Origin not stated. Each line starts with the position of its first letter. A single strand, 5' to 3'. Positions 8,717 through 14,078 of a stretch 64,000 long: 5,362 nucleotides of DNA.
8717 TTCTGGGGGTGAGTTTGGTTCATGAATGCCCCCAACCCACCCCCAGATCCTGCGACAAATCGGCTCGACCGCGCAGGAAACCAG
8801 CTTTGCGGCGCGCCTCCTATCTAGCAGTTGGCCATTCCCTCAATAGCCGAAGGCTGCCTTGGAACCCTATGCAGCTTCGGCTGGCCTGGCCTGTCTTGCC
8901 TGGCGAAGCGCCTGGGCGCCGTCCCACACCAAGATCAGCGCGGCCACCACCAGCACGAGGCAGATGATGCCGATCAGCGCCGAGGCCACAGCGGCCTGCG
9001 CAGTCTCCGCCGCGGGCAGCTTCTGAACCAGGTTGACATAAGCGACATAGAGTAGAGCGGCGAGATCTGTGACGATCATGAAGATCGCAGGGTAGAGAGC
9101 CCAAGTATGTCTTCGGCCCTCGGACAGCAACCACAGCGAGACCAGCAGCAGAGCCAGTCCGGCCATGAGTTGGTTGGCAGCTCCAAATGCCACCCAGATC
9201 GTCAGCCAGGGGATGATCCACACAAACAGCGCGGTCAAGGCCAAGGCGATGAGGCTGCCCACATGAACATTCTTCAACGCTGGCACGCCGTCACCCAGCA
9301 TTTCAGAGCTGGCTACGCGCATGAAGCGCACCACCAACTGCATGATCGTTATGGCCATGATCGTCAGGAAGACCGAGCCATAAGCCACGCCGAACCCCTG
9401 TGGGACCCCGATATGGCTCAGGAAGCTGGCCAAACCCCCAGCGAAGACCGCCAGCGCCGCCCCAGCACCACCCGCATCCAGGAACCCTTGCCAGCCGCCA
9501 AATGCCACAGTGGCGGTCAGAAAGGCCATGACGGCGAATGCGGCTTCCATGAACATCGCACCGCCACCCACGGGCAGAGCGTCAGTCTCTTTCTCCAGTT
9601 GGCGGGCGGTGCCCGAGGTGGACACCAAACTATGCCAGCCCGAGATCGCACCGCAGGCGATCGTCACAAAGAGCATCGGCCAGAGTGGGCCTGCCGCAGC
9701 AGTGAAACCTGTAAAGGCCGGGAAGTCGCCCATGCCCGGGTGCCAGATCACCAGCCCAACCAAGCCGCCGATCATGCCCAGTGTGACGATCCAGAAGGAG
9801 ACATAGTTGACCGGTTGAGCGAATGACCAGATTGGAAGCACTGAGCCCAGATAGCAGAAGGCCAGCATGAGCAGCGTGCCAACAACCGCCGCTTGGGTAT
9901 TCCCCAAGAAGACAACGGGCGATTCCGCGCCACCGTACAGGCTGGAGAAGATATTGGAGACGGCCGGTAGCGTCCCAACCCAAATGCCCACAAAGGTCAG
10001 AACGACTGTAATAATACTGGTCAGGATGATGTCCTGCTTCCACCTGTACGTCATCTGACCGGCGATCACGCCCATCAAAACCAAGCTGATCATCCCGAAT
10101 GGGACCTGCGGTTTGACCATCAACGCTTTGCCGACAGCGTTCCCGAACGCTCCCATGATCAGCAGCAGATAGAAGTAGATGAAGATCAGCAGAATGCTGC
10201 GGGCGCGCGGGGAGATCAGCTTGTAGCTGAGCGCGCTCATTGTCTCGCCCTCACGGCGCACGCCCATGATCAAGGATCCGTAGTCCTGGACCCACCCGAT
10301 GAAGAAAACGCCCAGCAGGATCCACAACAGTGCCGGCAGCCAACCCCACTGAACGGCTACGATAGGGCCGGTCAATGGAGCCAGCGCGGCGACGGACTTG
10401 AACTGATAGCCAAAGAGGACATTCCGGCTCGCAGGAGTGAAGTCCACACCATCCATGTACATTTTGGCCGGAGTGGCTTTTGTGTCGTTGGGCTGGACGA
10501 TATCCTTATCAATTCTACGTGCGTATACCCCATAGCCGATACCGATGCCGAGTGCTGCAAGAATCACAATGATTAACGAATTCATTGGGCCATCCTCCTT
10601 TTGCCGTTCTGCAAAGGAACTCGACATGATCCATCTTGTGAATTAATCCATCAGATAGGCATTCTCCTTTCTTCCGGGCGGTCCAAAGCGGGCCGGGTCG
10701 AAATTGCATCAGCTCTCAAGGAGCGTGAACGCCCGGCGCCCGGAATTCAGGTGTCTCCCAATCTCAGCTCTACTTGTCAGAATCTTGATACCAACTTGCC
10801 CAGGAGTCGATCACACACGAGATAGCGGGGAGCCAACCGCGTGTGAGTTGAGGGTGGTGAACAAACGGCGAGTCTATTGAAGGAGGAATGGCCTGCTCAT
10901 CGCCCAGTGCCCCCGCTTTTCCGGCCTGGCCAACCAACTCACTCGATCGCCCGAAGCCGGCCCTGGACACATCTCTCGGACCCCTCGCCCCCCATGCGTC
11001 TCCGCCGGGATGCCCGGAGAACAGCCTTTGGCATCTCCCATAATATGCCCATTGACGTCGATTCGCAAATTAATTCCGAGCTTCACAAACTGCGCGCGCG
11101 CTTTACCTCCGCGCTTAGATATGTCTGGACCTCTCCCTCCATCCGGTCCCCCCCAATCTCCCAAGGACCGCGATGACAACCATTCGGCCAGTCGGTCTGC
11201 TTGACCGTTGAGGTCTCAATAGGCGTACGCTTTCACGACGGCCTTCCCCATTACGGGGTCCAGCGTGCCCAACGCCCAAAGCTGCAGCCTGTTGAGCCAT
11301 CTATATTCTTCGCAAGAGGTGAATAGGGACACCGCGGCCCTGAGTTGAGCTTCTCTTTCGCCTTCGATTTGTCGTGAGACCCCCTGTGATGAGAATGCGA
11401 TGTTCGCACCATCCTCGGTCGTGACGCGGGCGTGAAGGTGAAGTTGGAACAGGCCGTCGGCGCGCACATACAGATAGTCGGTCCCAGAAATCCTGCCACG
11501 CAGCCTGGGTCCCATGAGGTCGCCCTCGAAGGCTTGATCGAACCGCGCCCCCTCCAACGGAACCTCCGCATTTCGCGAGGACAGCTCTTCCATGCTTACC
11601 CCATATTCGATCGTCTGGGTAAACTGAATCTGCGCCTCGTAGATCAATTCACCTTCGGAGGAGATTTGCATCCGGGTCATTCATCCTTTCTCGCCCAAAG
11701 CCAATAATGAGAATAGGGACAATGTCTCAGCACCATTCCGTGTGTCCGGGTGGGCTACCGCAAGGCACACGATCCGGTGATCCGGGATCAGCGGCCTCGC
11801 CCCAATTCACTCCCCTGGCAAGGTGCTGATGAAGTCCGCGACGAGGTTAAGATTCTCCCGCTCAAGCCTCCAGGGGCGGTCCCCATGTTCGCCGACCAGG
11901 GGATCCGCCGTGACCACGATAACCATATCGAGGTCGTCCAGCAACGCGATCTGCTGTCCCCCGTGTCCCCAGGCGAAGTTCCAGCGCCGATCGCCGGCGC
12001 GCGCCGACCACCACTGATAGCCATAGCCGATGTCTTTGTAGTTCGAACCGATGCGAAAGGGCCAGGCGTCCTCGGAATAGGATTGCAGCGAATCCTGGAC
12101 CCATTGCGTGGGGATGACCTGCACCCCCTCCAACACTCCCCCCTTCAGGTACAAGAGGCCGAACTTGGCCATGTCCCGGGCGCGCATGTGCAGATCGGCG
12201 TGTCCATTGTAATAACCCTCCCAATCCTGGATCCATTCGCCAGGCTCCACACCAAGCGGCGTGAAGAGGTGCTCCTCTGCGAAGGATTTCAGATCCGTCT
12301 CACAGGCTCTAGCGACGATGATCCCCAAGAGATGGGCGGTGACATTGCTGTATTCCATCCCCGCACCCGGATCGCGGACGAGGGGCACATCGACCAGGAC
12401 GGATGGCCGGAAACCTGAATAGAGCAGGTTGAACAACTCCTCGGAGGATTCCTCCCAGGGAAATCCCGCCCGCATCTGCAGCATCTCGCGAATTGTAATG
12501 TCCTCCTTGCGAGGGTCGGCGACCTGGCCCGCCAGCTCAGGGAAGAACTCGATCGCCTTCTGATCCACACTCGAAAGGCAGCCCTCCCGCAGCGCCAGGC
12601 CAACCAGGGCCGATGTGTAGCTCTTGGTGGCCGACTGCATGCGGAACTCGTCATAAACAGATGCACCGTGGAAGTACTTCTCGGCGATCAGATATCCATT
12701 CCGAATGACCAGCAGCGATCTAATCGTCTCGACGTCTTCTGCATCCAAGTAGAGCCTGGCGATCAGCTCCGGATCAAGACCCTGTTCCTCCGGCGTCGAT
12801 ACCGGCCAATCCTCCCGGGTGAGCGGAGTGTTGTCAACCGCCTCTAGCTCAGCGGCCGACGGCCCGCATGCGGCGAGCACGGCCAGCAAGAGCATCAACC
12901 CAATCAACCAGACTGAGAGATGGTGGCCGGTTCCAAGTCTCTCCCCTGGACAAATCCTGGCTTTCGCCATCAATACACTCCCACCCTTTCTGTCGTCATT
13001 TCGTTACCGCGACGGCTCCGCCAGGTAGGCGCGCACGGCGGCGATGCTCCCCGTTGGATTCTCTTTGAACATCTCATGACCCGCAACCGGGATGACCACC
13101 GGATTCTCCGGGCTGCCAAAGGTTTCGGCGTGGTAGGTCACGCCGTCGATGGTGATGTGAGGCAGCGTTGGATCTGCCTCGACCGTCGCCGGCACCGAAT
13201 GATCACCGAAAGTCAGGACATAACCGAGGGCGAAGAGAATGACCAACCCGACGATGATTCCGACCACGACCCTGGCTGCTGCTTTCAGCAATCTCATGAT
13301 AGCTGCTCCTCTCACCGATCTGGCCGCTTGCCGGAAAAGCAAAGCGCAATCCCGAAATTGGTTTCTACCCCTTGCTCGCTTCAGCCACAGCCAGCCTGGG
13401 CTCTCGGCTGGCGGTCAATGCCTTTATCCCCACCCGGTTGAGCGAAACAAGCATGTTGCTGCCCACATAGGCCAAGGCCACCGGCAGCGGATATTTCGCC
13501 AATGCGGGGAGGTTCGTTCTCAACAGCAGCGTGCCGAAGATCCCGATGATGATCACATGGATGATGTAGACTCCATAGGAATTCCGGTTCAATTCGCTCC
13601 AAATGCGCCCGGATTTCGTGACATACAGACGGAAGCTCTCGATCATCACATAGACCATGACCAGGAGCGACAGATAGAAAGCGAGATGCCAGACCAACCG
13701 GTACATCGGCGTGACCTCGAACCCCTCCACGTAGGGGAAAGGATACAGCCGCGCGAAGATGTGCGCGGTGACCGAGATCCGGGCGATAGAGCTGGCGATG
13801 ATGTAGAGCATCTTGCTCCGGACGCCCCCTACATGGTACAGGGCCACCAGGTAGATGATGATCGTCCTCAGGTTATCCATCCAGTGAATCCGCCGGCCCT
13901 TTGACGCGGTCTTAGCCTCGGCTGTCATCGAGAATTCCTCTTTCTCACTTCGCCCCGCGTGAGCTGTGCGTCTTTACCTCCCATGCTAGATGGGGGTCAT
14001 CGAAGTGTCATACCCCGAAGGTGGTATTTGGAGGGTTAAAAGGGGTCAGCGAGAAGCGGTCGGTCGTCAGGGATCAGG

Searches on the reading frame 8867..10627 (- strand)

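Call 30: search_protein_families(library=pfam, proteins=[window:8867-10627:-], max_evalue=0.01)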
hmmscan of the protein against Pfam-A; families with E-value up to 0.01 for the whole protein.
window:8867-10627:- (586 aa): 1 family
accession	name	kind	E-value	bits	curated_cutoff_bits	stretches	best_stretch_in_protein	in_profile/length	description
PF02554.20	CstA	-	3.2e-113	379.8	27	2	16-374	1-353/560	Carbon starvation protein CstA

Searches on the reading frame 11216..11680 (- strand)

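Call 30: search_protein_families(library=pfam, proteins=[window:11216-11680:-], max_evalue=0.01)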
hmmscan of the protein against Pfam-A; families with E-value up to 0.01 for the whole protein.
window:11216-11680:- (154 aa): 1 family
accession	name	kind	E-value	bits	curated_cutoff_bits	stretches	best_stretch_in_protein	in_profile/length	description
PF11578.13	DUF3237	-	5e-10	39.7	24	1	52-152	34-147/149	Protein of unknown function (DUF3237)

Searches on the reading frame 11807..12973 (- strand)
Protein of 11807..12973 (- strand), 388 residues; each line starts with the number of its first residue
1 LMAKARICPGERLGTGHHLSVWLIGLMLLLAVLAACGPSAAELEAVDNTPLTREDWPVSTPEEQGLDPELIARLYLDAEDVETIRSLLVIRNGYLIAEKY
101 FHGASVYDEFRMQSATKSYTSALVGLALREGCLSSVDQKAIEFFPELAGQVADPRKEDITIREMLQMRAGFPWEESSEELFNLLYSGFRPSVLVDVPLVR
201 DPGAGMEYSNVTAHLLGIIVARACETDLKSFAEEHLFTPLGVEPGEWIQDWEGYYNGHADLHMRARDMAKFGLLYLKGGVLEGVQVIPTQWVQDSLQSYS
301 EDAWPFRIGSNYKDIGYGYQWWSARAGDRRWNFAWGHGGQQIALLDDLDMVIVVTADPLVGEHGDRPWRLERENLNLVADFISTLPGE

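Call 30: search_protein_families(library=pfam, proteins=[window:11807-12973:-], max_evalue=0.01)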
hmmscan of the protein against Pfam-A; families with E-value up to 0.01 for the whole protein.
window:11807-12973:- (388 aa): 1 family
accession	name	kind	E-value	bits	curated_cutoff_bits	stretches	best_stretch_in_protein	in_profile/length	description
PF00144.29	Beta-lactamase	-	2e-29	103.2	27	1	87-356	19-308/329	Beta-lactamase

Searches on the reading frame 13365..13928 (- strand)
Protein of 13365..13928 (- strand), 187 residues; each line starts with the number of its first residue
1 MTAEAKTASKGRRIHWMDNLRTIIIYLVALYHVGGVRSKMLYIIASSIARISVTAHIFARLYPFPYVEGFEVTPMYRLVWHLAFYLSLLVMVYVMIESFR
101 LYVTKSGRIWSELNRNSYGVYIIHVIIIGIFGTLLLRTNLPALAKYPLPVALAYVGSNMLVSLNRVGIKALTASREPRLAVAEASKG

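Call 7: search_protein_families(library=pfam, proteins=[window:13365-13928:-])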
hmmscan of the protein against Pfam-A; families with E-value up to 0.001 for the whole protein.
window:13365-13928:- (187 aa): 1 family
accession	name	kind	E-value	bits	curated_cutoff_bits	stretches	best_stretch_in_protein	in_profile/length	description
PF01757.29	Acyl_transf_3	-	2.6e-07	30.5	31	1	39-157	205-316/326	Acyltransferase domain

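Call 58: search_protein_families(library=ncbifam, proteins=[window:13365-13928:-], max_evalue=0.001)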
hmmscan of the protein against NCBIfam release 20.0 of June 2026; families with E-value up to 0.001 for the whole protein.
window:13365-13928:- (187 aa): 0 families
